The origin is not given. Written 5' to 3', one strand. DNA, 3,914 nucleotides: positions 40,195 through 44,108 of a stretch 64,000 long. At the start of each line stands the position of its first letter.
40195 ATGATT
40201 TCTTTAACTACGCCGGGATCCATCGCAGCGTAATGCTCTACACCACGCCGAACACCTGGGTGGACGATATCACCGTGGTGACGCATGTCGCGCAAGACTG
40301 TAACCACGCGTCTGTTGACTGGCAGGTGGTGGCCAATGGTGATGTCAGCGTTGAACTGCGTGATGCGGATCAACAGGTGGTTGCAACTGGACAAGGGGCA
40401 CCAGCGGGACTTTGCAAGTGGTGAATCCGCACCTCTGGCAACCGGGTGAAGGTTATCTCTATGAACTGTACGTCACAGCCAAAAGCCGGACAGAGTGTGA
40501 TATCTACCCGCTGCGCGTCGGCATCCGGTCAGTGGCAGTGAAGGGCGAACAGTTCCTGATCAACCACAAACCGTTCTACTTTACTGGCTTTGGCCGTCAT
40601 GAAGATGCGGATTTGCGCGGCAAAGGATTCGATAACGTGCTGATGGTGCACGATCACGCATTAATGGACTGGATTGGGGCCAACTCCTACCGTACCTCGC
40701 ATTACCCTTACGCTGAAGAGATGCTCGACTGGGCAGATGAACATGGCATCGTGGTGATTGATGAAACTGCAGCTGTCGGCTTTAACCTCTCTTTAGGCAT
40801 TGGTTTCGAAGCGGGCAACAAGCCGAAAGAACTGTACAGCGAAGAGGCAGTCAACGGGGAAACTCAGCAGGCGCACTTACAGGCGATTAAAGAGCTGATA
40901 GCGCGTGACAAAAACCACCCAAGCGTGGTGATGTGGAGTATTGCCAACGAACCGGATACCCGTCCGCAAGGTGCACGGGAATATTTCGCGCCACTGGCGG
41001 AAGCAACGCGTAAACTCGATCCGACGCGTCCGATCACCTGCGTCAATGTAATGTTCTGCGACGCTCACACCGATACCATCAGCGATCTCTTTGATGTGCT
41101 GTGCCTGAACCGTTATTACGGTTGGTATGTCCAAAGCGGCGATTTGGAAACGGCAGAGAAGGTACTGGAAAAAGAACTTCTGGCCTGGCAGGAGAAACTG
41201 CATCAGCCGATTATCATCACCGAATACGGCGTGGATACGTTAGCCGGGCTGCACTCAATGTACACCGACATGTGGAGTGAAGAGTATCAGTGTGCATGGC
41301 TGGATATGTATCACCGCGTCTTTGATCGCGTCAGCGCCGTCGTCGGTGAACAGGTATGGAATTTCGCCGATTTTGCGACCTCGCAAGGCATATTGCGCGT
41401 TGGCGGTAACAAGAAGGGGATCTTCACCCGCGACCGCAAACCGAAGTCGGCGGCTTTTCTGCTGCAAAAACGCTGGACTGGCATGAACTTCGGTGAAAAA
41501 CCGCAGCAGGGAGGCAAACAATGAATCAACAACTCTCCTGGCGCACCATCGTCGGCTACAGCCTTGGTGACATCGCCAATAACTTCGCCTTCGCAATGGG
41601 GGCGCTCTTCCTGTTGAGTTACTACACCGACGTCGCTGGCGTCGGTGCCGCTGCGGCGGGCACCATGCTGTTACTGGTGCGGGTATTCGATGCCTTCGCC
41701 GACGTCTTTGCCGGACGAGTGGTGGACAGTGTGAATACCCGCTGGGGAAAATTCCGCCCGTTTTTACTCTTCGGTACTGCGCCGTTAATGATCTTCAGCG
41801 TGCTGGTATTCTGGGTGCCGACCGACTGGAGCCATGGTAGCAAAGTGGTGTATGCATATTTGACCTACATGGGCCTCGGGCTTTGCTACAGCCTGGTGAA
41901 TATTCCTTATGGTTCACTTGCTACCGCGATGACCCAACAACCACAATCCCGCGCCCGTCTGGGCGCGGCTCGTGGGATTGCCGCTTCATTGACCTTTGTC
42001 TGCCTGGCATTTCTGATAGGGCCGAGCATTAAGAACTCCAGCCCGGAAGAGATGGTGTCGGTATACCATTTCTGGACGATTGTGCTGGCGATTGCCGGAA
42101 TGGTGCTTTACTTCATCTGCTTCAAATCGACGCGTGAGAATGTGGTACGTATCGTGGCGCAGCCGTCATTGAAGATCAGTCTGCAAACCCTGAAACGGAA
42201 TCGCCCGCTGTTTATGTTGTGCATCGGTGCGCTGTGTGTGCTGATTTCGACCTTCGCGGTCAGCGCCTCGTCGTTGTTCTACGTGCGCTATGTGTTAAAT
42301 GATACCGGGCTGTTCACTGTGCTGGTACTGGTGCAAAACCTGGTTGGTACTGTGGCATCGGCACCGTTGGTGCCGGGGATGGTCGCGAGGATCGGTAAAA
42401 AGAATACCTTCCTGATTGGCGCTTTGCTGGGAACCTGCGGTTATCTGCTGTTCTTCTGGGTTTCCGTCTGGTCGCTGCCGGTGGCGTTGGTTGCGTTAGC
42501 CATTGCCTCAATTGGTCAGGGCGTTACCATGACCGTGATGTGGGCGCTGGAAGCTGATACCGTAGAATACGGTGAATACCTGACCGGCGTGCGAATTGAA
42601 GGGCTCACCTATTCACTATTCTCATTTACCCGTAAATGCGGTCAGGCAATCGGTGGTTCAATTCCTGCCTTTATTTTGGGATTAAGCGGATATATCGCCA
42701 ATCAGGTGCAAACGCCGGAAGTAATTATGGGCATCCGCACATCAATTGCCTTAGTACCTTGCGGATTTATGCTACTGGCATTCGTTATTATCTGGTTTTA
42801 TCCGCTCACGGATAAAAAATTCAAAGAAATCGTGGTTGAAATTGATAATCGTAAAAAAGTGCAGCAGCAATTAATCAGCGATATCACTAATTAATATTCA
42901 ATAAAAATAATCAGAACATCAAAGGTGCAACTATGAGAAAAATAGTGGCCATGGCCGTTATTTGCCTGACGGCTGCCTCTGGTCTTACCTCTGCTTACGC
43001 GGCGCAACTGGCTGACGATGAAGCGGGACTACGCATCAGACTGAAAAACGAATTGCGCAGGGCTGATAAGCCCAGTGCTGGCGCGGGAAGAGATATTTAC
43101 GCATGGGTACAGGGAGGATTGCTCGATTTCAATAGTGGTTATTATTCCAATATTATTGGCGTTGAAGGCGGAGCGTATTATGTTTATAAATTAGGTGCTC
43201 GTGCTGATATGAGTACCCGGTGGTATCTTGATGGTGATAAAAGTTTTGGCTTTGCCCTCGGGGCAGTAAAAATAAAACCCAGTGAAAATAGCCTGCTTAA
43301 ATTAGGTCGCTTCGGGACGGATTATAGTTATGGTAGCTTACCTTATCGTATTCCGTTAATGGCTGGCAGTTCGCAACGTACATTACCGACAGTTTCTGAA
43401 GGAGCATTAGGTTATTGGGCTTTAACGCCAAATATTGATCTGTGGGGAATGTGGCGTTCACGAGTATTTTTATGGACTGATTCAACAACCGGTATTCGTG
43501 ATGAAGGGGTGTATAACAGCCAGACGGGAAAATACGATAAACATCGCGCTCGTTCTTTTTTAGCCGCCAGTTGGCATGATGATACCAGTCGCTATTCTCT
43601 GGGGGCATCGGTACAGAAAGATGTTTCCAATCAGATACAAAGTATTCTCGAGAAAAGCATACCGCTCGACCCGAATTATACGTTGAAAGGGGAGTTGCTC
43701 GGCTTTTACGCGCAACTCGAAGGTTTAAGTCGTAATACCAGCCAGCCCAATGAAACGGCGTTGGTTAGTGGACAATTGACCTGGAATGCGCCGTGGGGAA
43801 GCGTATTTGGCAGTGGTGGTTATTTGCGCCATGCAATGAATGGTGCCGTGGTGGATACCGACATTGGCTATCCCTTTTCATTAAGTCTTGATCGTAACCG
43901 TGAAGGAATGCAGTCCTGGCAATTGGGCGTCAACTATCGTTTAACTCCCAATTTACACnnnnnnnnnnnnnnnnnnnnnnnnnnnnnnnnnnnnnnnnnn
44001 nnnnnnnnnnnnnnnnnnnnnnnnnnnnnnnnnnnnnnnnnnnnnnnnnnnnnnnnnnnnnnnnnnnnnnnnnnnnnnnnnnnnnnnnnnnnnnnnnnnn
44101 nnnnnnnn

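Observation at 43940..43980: uidC is frameshifted by a single-base deletion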

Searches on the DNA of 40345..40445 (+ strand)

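Call 31: search_dna_similar(query=window:40345-40445:+, collection=ecoli_genomes, mode=near, max_rows=10, rows=spread)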
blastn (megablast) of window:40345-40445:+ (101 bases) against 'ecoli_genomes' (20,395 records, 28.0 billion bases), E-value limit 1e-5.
Records with a match: 5330; places in all: 5330; records where one place covers at least 80% of the query: 5330.
Genomes with a match: 5330 of 5426; with a place that covers at least 80% of the query: 5330. Places per genome that has any: lowest 1, median 1, highest 1. On chromosomes: 5329 places; on plasmids: 1.
Best place of each record, by identity: >=99% 294; 95-99% 4991; 90-95% 45.
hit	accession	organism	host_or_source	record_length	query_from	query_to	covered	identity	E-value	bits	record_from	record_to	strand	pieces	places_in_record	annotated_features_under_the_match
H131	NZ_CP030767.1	Escherichia coli strain 2017C-4109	missing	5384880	1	101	100%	100.0%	7e-45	187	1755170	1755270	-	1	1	uidA: beta-glucuronidase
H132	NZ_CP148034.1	Escherichia coli strain NH-21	-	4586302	1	101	100%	98.0%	5e-41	174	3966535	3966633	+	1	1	uidA: beta-glucuronidase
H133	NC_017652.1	Escherichia coli str. 'clone D i14' strain clone D i14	-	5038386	1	101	100%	97.0%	2e-39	169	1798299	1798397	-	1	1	uidA: beta-glucuronidase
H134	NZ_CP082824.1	Escherichia coli strain SCAID URN1-2021 (19/278)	Homo sapiens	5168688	1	101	100%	97.0%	2e-39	169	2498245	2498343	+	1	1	uidA: beta-glucuronidase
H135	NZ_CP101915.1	Escherichia coli strain Evo1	missing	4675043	1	101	100%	97.0%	2e-39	169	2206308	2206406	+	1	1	uidA: beta-glucuronidase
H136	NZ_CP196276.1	Escherichia coli strain AH21C062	Homo sapiens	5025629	1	101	100%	97.0%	2e-39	169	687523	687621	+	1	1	uidA: beta-glucuronidase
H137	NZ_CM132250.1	Escherichia coli strain 23AR1101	Homo sapiens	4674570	1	101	100%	97.0%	2e-39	169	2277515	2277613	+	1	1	uidA: beta-glucuronidase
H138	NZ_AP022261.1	Escherichia coli strain WP8-S18-ESBL-07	-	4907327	1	101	100%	96.0%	1e-37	163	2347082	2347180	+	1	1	uidA: beta-glucuronidase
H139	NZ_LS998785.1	Escherichia coli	-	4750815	1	101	100%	96.0%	1e-37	163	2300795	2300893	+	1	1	uidA: beta-glucuronidase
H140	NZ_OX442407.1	Escherichia coli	not provided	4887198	1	98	97%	93.9%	1e-32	147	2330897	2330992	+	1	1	uidA: beta-glucuronidase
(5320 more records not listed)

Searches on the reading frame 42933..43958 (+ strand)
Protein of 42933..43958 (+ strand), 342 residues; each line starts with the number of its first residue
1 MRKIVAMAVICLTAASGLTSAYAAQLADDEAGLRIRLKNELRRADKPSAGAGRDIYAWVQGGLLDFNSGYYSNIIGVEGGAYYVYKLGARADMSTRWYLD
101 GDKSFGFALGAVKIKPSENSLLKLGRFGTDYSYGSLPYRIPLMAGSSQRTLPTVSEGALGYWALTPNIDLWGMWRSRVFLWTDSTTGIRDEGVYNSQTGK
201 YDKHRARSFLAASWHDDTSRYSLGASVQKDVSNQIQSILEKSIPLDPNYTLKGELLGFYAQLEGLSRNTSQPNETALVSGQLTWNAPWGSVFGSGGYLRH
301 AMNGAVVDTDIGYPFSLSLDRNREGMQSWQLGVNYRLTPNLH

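Call 25: search_protein_families(proteins=[window:42933-43958:+], library=ncbifam)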
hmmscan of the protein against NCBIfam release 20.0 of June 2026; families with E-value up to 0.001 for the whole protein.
window:42933-43958:+ (342 aa): 1 family
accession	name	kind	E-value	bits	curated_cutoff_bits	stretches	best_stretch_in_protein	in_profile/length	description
NF008479.0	PRK11379.1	equivalog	1.4e-206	686.5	510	1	1-341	1-341/421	glucuronide uptake porin UidC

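Call 36: list_cluster_members(proteins=[window:42933-43958:+, window:43976-44194:+])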
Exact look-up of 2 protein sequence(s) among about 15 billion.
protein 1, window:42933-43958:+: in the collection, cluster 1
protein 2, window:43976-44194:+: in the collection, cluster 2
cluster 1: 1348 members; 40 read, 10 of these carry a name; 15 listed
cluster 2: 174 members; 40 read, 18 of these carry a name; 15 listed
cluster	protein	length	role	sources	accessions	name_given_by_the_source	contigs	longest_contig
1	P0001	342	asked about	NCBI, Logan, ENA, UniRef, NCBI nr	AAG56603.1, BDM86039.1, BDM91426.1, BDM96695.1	glucuronide uptake porin UidC [Escherichia coli] | Membrane-associated protein n=4 Tax=Escherichia coli TaxID=562 RepID=C3T922_ECOLX | hypothetical protein Z2619 [Escherichia coli O157:H7 str. EDL933]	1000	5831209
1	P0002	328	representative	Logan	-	-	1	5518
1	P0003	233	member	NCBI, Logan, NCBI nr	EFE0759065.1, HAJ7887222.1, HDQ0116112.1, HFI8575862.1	TPA: glucuronide uptake porin UidC, partial [Escherichia coli] | glucuronide uptake porin UidC [Escherichia coli]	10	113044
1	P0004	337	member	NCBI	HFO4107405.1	TPA: glucuronide uptake porin UidC, partial [Escherichia coli]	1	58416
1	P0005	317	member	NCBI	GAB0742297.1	hypothetical protein BT09F24_11910 [Escherichia coli]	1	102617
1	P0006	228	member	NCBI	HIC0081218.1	TPA: glucuronide uptake porin UidC, partial [Escherichia coli]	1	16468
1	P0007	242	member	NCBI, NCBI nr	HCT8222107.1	TPA: glucuronide uptake porin UidC, partial [Escherichia coli] | glucuronide uptake porin UidC [Escherichia coli]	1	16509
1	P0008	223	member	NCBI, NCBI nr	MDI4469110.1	glucuronide uptake porin UidC, partial [Escherichia coli] | glucuronide uptake porin UidC [Escherichia coli]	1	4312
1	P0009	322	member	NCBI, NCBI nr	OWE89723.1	glucuronide uptake porin UidC [Escherichia coli]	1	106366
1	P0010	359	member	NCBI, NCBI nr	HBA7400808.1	TPA: glucuronide uptake porin UidC, partial [Escherichia coli] | glucuronide uptake porin UidC [Escherichia coli]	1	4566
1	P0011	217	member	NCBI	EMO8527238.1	glucuronide uptake porin UidC, partial [Escherichia coli]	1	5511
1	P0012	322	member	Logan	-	-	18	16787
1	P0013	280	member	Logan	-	-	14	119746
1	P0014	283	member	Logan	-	-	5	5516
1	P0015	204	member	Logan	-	-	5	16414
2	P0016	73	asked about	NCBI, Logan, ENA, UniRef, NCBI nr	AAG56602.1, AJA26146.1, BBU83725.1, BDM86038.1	hypothetical protein OkiPb00406_13160 [Escherichia coli] | Outer membrane porin protein n=2 Tax=Escherichia coli TaxID=562 RepID=A0A0H3JEG5_ECO57 | hypothetical protein Z2618 [Escherichia coli O157:H7 str. EDL933]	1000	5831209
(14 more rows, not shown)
